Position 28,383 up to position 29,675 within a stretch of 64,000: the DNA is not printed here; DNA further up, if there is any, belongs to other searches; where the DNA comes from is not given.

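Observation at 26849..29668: ISKra4-like IS carrying a DUF4338 (DruA-type) gene, with exact ends defined by an uninterrupted paralogous site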

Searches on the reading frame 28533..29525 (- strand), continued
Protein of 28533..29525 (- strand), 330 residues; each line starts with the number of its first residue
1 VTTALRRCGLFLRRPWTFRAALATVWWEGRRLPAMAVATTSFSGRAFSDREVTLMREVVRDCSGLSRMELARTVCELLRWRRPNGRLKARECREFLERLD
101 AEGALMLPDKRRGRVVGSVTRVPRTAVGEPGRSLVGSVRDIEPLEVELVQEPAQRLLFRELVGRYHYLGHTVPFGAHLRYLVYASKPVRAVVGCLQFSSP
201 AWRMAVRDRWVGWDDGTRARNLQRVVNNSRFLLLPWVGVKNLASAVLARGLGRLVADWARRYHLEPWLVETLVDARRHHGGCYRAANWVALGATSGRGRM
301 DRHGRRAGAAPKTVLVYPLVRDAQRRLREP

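Call 31: find_homologous_proteins(query=L005:4980-5858:+)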
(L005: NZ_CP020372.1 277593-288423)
Query L005:4980-5858:+ (292 aa): 7936 proteins with E <= 0.001 among 8000 candidates; the best 120 are listed.
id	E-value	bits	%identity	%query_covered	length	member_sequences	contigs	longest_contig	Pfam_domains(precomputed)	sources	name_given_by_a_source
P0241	4.8e-191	652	100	100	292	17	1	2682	PF14236.13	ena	-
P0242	1.7e-176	604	92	100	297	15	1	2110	PF14236.13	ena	-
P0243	1.5e-174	597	92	100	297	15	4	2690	PF14236.13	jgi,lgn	jgi:hypothetical protein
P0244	2.8e-172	590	90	100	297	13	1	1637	PF14236.13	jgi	-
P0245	1.3e-170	584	90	100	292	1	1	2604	PF14236.13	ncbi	-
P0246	3.9e-170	583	89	100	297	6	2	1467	PF14236.13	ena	-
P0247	4.1e-170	583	89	100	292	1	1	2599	PF14236.13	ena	-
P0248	1.1e-169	581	89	100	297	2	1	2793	PF14236.13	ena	-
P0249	1.2e-168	578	89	100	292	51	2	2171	PF14236.13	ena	-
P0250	2.6e-168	577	87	100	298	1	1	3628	PF14236.13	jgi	jgi:hypothetical protein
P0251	3.7e-168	576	89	100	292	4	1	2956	PF14236.13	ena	-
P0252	2.1e-166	571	87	100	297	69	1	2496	PF14236.13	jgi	jgi:hypothetical protein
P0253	7.2e-166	569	88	100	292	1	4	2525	PF14236.13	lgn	-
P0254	9.8e-166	568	88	100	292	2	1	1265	PF14236.13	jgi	jgi:hypothetical protein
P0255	2.3e-164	564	88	100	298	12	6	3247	PF14236.13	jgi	jgi:hypothetical protein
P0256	1.4e-162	558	86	100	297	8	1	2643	PF14236.13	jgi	jgi:hypothetical protein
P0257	4.7e-162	556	85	100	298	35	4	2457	PF14236.13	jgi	jgi:hypothetical protein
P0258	1.3e-160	552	92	90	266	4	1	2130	PF14236.13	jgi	-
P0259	1.5e-160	551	84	100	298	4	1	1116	PF14236.13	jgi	jgi:hypothetical protein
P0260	3.3e-160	550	84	100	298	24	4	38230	PF14236.13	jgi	jgi:hypothetical protein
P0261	1.2e-159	548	85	100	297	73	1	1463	PF14236.13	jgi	jgi:hypothetical protein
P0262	7.0e-153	526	81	98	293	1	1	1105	PF14236.13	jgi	-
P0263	3.7e-152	524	79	100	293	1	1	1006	PF14236.13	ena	-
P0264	7.4e-151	520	80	100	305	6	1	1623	PF14236.13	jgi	jgi:hypothetical protein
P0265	7.8e-151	519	80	100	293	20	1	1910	PF14236.13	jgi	jgi:hypothetical protein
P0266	8.8e-151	519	80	98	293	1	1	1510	PF14236.13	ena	-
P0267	1.1e-150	519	80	100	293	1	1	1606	PF14236.13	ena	-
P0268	1.3e-150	519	80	100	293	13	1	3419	PF14236.13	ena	-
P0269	1.4e-150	519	80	100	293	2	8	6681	PF14236.13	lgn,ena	-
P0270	1.8e-150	518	79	100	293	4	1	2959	PF14236.13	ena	-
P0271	3.5e-150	517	79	100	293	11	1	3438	PF14236.13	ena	-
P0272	4.3e-150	517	78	100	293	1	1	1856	PF14236.13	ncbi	-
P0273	4.5e-150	517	82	98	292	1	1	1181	PF14236.13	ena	-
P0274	6.1e-150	517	79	100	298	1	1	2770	PF14236.13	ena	-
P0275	1.4e-149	515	80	98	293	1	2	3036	PF14236.13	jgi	jgi:hypothetical protein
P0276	1.7e-149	515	79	100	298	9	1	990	PF14236.13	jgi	jgi:hypothetical protein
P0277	1.7e-149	515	86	91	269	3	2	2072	PF14236.13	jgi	jgi:hypothetical protein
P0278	1.9e-149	515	79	100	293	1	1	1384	PF14236.13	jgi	jgi:hypothetical protein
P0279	2.2e-149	515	80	98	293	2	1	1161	PF14236.13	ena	-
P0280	2.4e-149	515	79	100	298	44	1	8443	PF14236.13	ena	-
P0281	2.5e-149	515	78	100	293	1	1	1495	PF14236.13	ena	-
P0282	2.8e-149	514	79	98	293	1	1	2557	PF14236.13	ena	-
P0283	8.4e-149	513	77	100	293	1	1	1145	PF14236.13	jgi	jgi:hypothetical protein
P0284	1.8e-148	512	80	97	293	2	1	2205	PF14236.13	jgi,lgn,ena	jgi:hypothetical protein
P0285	1.8e-148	512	80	100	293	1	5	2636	PF14236.13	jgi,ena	jgi:hypothetical protein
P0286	3.1e-148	511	78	100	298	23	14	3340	PF14236.13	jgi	jgi:hypothetical protein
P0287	3.6e-148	511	79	98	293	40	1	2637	PF14236.13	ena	-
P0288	4.0e-148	511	78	100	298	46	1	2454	PF14236.13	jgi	jgi:hypothetical protein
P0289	4.1e-148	511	80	97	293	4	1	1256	PF14236.13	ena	-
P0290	4.2e-148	511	79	100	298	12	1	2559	PF14236.13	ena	-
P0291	4.8e-148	510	79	100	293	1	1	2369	PF14236.13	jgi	jgi:hypothetical protein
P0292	5.7e-148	510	80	100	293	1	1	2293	PF14236.13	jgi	-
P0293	5.7e-148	510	78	100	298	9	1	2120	PF14236.13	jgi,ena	-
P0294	8.3e-148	510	79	100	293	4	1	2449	PF14236.13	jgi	jgi:hypothetical protein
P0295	8.6e-148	510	76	100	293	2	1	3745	PF14236.13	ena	-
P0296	8.9e-148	509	79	100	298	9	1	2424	PF14236.13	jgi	jgi:hypothetical protein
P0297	1.1e-147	509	79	100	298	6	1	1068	PF14236.13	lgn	-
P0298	1.2e-147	509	79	100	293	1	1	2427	PF14236.13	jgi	jgi:hypothetical protein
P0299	1.3e-147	509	79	98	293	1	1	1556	PF14236.13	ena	-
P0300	1.4e-147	509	79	98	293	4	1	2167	PF14236.13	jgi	-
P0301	1.4e-147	509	79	100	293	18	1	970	PF14236.13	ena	-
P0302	1.5e-147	509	79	98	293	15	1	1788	PF14236.13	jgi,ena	jgi:hypothetical protein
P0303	1.5e-147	509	79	100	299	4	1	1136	PF14236.13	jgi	jgi:hypothetical protein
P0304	1.5e-147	509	79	100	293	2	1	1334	PF14236.13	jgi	jgi:hypothetical protein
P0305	1.7e-147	509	78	100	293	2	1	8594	PF14236.13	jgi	jgi:hypothetical protein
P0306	1.8e-147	508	79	100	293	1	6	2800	PF14236.13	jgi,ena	jgi:hypothetical protein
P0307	1.8e-147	508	79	100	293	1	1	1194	PF14236.13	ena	-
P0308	2.0e-147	508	79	98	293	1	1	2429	PF14236.13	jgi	-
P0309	2.4e-147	508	78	98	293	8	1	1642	PF14236.13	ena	-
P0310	2.7e-147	508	79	100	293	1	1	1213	PF14236.13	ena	-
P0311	2.9e-147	508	78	100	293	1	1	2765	PF14236.13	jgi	jgi:hypothetical protein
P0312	2.9e-147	508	79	98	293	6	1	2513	PF14236.13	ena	-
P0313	4.1e-147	507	88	88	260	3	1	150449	PF14236.13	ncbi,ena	-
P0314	4.2e-147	507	78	100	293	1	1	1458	PF14236.13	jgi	-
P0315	4.3e-147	507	78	100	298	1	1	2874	PF14236.13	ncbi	-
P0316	4.5e-147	507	77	100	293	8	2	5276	PF14236.13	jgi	jgi:hypothetical protein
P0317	4.9e-147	507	78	100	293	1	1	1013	PF14236.13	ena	-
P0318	5.2e-147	507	80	97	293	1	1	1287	PF14236.13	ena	-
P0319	5.3e-147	507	79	100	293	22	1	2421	PF14236.13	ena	-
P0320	5.3e-147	507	79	100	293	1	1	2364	PF14236.13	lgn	-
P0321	5.4e-147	507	78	100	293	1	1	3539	PF14236.13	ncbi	-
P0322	7.4e-147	506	78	100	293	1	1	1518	PF14236.13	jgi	-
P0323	1.1e-146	506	77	100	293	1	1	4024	PF14236.13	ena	-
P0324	1.5e-146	505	78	99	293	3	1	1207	PF14236.13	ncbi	-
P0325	1.6e-146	505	79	98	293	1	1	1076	PF14236.13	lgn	-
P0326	1.7e-146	505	79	100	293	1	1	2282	PF14236.13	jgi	-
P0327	1.8e-146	505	77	100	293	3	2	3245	PF14236.13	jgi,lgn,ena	jgi:hypothetical protein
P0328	2.0e-146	505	76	100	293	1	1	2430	PF14236.13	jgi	jgi:hypothetical protein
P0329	2.3e-146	505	78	100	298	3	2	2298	PF14236.13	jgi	jgi:hypothetical protein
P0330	3.3e-146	504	78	100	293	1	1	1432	PF14236.13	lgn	-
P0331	5.4e-146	504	78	100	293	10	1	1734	PF14236.13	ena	-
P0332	6.3e-146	503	76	100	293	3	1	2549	PF14236.13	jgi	-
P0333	6.7e-146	503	79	100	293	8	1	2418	PF14236.13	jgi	-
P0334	7.2e-146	503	77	100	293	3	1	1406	PF14236.13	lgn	-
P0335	1.0e-145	503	77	100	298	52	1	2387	PF14236.13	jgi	jgi:hypothetical protein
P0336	1.4e-145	502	77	100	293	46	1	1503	PF14236.13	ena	-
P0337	1.4e-145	502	76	100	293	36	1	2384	PF14236.13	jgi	-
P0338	1.6e-145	502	78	98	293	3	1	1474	PF14236.13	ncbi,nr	ncbi:MAG: DUF4338 domain-containing protein [bacterium]|nr:DUF4338 domain-containing protein [bacter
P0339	1.7e-145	502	78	100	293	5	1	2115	PF14236.13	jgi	jgi:hypothetical protein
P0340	1.9e-145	502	77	100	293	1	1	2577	PF14236.13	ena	-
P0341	1.9e-145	502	78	98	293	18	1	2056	PF14236.13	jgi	jgi:hypothetical protein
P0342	2.3e-145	502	77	100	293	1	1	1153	PF14236.13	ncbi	-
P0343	2.4e-145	501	76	100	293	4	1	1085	PF14236.13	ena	-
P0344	2.6e-145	501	77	100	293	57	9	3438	PF14236.13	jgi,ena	jgi:hypothetical protein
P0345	2.8e-145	501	77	100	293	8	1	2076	PF14236.13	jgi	jgi:hypothetical protein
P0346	3.1e-145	501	77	98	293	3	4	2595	PF14236.13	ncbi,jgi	jgi:hypothetical protein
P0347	3.9e-145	501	77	100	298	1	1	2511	PF14236.13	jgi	-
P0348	4.6e-145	501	78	98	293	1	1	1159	PF14236.13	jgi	-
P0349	5.1e-145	500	77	100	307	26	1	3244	PF14236.13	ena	-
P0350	5.3e-145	500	77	100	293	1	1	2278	PF14236.13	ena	-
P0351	8.1e-145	500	77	100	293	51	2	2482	PF14236.13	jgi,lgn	jgi:hypothetical protein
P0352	8.6e-145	500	78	100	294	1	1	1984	PF14236.13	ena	-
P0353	8.8e-145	500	76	100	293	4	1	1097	PF14236.13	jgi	jgi:hypothetical protein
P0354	9.4e-145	500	78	100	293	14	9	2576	PF14236.13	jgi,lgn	jgi:hypothetical protein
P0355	1.1e-144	499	77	100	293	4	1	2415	PF14236.13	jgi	jgi:hypothetical protein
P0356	1.1e-144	499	78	100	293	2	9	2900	PF14236.13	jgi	jgi:hypothetical protein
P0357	1.5e-144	499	76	100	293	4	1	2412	PF14236.13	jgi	-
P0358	1.5e-144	499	78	98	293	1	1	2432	PF14236.13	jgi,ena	jgi:hypothetical protein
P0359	1.8e-144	499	78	100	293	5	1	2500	PF14236.13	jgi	jgi:hypothetical protein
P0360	2.0e-144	498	78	100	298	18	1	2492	PF14236.13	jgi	jgi:hypothetical protein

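Call 32: find_encoding_contigs(protein=P0260, flank=4000, max_places=5)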
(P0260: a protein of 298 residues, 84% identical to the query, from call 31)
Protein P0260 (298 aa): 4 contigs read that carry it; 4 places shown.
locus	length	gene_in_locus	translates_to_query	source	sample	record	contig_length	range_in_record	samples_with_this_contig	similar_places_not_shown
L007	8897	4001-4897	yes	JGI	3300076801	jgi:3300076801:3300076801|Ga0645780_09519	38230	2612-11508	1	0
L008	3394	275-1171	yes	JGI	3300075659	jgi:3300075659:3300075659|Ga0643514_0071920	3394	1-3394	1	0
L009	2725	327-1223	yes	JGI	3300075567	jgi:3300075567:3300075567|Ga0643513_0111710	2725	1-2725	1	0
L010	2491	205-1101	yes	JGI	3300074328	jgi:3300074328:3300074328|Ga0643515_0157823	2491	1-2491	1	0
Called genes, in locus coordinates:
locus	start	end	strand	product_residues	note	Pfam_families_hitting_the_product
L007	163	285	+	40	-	-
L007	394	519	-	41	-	-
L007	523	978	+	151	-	-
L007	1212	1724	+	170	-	PF01609:DDE_Tnp_1 (weak)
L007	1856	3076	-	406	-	PF14236:DruA, PF13808:DDE_Tnp_1_assoc, PF03050:DDE_Tnp_IS66, PF13817:DDE_Tnp_IS66_C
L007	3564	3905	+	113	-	-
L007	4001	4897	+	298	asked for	PF14236:DruA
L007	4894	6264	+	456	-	PF14706:Tnp_DNA_bind, PF01609:DDE_Tnp_1 (weak), PF02281:Dimer_Tnp_Tn5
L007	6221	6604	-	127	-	-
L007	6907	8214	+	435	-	-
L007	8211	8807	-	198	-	PF00873:ACR_tran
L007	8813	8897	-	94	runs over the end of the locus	PF00873:ACR_tran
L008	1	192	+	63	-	?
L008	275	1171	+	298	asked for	PF14236:DruA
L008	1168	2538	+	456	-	PF14706:Tnp_DNA_bind, PF01609:DDE_Tnp_1 (weak), PF02281:Dimer_Tnp_Tn5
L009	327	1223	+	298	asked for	PF14236:DruA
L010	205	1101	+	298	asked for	PF14236:DruA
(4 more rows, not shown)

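Call 33: find_encoding_contigs(protein=P0344, flank=4000, max_places=6)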
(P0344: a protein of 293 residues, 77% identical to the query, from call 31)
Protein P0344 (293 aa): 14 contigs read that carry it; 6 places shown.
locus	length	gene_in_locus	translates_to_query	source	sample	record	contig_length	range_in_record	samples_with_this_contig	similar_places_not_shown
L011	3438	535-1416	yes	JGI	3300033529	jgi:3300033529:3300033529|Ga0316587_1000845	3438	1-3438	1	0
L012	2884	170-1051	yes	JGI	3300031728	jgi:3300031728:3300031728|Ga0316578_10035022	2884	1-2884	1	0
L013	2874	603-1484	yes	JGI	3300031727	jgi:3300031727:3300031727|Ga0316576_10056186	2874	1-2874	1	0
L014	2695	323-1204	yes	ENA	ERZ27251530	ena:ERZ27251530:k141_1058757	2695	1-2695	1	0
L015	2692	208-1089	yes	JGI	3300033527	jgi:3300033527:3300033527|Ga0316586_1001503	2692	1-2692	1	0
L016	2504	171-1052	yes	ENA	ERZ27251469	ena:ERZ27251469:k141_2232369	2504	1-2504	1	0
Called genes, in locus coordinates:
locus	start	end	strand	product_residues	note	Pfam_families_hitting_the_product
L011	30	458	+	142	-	-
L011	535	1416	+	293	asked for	PF14236:DruA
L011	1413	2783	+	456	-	PF14706:Tnp_DNA_bind, PF01609:DDE_Tnp_1 (weak), PF02281:Dimer_Tnp_Tn5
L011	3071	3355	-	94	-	PF00076:RRM_1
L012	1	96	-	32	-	?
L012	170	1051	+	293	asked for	PF14236:DruA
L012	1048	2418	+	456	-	PF14706:Tnp_DNA_bind, PF01609:DDE_Tnp_1 (weak), PF02281:Dimer_Tnp_Tn5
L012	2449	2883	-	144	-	?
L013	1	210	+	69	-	?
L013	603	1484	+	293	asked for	PF14236:DruA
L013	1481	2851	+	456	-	PF14706:Tnp_DNA_bind, PF01609:DDE_Tnp_1 (weak), PF02281:Dimer_Tnp_Tn5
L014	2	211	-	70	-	?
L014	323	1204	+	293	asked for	PF14236:DruA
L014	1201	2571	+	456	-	PF14706:Tnp_DNA_bind, PF01609:DDE_Tnp_1 (weak), PF02281:Dimer_Tnp_Tn5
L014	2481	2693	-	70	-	?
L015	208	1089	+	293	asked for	PF14236:DruA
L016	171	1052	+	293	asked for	PF14236:DruA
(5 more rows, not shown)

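Call 34: search_protein_representatives(protein=window:28533-29423:-)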
Query: 296 residues. Proteins with E-value up to 0.001 (for the whole library): 7792; up to 1e-10: 3818; up to 1e-30: 682. The best 150 are listed.
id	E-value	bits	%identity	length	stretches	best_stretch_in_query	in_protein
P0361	1.0e-128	444.6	85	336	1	1-233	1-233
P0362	1.8e-112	391.3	84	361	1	36-243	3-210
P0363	8.3e-110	382.6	65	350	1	4-265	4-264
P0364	6.4e-107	373.1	86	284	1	1-195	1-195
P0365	5.6e-106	370.0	59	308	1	6-294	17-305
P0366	6.1e-90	317.4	55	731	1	7-294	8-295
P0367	2.0e-84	299.2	71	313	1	21-255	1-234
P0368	2.1e-82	292.6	65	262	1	6-203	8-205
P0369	5.3e-79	281.4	48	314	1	6-295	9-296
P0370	1.4e-78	280.0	69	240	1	100-279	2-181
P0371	3.8e-78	278.6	82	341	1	28-192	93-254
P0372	1.0e-76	273.9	85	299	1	72-219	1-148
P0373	3.0e-76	272.4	50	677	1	8-294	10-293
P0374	6.2e-76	271.4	88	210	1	156-295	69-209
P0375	7.0e-75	267.9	78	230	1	138-290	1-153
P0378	3.8e-71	255.6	43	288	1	9-293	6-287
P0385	1.8e-68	246.9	44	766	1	6-290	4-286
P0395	7.6e-63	228.4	40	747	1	7-286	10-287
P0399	1.6e-61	224.1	46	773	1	25-293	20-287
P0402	4.7e-60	219.2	39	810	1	7-291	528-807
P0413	1.3e-57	211.2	41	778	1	7-291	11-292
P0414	2.0e-57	210.6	37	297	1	8-293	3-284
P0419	3.5e-56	206.5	39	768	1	5-290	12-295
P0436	1.7e-54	201.0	38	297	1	8-291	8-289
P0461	1.7e-52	194.5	37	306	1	6-291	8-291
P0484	2.3e-50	187.4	40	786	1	4-266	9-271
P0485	2.5e-50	187.3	37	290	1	7-291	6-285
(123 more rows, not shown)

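Call 37: search_protein_families(library=pfam, alignment_id=A3, max_evalue=0.001)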
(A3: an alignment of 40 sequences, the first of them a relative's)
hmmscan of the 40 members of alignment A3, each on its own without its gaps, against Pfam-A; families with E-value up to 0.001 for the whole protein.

A. member 1, P0366 (731 aa): 2 families
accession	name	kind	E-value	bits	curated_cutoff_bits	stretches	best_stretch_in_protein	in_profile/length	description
PF07592.17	DDE_Tnp_ISAZ013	-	4.4e-137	456.6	26.9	1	416-727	1-308/308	Rhodopirellula transposase DDE domain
PF14236.12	DruA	-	3.1e-45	155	27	1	67-270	3-226/297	Druantia protein DruA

B. families by the number of members that match (of 40 scanned): 16 families
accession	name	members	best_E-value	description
PF14236.12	DruA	40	7.4e-47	Druantia protein DruA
PF01609.27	DDE_Tnp_1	17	1.9e-23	Transposase DDE domain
PF14706.11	Tnp_DNA_bind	6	8.1e-23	Transposase DNA-binding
PF03050.20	DDE_Tnp_IS66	3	1.1e-56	Transposase IS66 family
PF25680.1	Mom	3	0.00025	Mom protein family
PF07592.17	DDE_Tnp_ISAZ013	2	4.4e-137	Rhodopirellula transposase DDE domain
PF02281.22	Dimer_Tnp_Tn5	2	9.7e-22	Transposase Tn5 dimerisation domain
PF20586.3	DUF6788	2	3.9e-13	Family of unknown function (DUF6788)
PF00211.25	Guanylate_cyc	1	1.4e-28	Adenylate and Guanylate cyclase catalytic domain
PF13358.12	DDE_3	1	1.2e-22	DDE superfamily endonuclease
PF13565.12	HTH_32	1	1.2e-08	Homeodomain-like domain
PF13384.12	HTH_23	1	2.5e-08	Homeodomain-like domain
PF02493.26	MORN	1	3.7e-08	MORN repeat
PF13518.12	HTH_28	1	3.9e-07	Helix-turn-helix domain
PF13551.12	HTH_29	1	6.1e-07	Winged helix-turn helix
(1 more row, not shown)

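Call 38: search_protein_families(library=ncbifam, alignment_id=A3, max_evalue=0.001)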
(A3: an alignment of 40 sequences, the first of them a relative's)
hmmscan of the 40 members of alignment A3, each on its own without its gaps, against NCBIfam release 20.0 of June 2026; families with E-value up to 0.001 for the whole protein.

A. member 1, P0366 (731 aa): 2 families
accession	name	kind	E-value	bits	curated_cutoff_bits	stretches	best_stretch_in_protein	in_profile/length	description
NF033519.0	transpos_ISAzo13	equivalog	2.4e-168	560.2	200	1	336-727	2-387/387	ISAzo13 family transposase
NF033545.0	transpos_IS630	equivalog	4.9e-12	45.9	100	1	363-678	18-293/299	IS630 family transposase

B. families by the number of members that match (of 40 scanned): 17 families
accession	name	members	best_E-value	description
NF033592.1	transpos_IS4_1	19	5.9e-58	IS4 family transposase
NF049921.1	transpos_IS701_2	11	4.9e-08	IS701 family transposase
NF033591.1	transpos_IS4_2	7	4.1e-10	IS4 family transposase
NF033590.1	transpos_IS4_3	6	2.1e-127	IS4 family transposase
NF049926.2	IS4_FS_Nterm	6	1.1e-18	IS4/Tn5 family transposase DNA-binding protein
NF049999.1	transpos_IS701_3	6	2e-07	IS701 family transposase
NF049925.1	transpos_IS4_4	5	2.9e-06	IS4 family transposase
NF033540.2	transpos_IS701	4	4e-07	IS701 family transposase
NF033517.1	transpos_IS66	3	1.8e-79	IS66 family transposase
NF033545.0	transpos_IS630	3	1e-58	IS630 family transposase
NF033519.0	transpos_ISAzo13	2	2.4e-168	ISAzo13 family transposase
NF033572.1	transpos_ISKra4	1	4.3e-54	ISKra4 family transposase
NF033577.2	transpos_IS481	1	6.3e-07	IS481 family transposase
NF033516.0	transpos_IS3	1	1e-06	IS3 family transposase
NF033529.1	transpos_ISLre2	1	2.3e-05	ISLre2 family transposase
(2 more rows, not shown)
